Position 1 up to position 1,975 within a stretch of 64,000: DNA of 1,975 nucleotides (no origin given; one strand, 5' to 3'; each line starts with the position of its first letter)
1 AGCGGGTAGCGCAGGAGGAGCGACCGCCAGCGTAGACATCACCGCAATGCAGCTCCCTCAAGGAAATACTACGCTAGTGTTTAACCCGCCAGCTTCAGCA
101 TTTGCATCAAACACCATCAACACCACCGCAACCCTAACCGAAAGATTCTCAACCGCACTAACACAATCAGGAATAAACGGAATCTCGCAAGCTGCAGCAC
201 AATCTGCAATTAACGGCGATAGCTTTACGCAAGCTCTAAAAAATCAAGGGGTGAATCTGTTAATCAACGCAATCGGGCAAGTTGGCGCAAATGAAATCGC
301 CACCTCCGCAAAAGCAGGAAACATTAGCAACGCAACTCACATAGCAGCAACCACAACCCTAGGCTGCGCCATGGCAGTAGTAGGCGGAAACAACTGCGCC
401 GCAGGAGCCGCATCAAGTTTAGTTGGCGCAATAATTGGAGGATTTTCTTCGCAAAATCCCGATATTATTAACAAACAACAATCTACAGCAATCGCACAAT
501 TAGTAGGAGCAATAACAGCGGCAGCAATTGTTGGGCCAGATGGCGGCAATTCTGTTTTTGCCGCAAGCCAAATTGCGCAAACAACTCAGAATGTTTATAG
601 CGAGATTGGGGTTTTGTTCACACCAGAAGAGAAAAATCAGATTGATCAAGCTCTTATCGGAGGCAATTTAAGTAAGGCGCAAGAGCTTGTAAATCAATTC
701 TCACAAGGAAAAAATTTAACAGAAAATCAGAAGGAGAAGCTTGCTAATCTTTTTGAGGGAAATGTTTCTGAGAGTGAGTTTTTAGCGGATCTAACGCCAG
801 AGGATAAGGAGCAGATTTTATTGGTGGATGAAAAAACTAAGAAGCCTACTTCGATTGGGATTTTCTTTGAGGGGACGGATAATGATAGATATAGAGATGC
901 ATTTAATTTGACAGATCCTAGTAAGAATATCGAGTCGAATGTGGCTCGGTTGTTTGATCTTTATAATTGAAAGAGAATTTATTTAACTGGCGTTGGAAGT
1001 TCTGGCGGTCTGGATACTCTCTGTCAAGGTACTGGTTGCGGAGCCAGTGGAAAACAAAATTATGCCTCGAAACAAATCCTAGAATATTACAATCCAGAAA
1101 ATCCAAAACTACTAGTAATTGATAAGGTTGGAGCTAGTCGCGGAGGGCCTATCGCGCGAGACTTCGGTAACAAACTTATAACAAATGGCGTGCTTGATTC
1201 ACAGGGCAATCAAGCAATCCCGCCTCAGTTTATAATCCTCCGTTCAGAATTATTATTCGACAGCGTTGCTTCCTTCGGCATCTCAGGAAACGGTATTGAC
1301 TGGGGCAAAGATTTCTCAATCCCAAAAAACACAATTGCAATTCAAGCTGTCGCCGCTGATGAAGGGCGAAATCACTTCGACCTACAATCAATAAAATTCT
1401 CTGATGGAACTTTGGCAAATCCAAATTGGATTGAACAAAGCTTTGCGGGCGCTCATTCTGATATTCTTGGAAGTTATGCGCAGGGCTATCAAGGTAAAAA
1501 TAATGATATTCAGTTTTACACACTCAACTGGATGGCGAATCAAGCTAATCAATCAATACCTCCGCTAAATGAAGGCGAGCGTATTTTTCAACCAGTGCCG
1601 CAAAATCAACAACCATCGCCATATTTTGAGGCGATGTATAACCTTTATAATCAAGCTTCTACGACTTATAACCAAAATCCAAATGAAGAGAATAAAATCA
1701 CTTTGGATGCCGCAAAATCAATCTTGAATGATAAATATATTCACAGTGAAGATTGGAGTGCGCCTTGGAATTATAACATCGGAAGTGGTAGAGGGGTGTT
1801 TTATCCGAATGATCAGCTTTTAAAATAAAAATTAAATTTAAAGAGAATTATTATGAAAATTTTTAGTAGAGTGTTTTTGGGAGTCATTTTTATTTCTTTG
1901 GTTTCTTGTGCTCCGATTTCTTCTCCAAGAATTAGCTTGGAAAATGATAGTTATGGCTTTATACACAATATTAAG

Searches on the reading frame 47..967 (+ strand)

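Call 71: search_protein_families(library=pfam, proteins=[window:47-967:+], max_evalue=0.00001)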
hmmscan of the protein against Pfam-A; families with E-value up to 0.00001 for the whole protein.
window:47-967:+ (307 aa): 1 family
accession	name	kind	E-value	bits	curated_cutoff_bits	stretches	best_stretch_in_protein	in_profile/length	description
PF04830.18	DUF637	-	1.1e-07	32.2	26.6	1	7-122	57-166/168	Possible hemagglutinin (DUF637)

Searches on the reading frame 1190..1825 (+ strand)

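Call 71: search_protein_families(library=pfam, proteins=[window:1190-1825:+], max_evalue=0.00001)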
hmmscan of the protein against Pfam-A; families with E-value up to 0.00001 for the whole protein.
window:1190-1825:+ (212 aa): 1 family
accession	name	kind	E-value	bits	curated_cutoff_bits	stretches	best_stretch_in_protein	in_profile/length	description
PF09994.14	T6SS_Tle1-like_cat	-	4.8e-09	36.4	27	1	22-118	180-287/287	T6SS, Phospholipase effector Tle1-like, catalytic domain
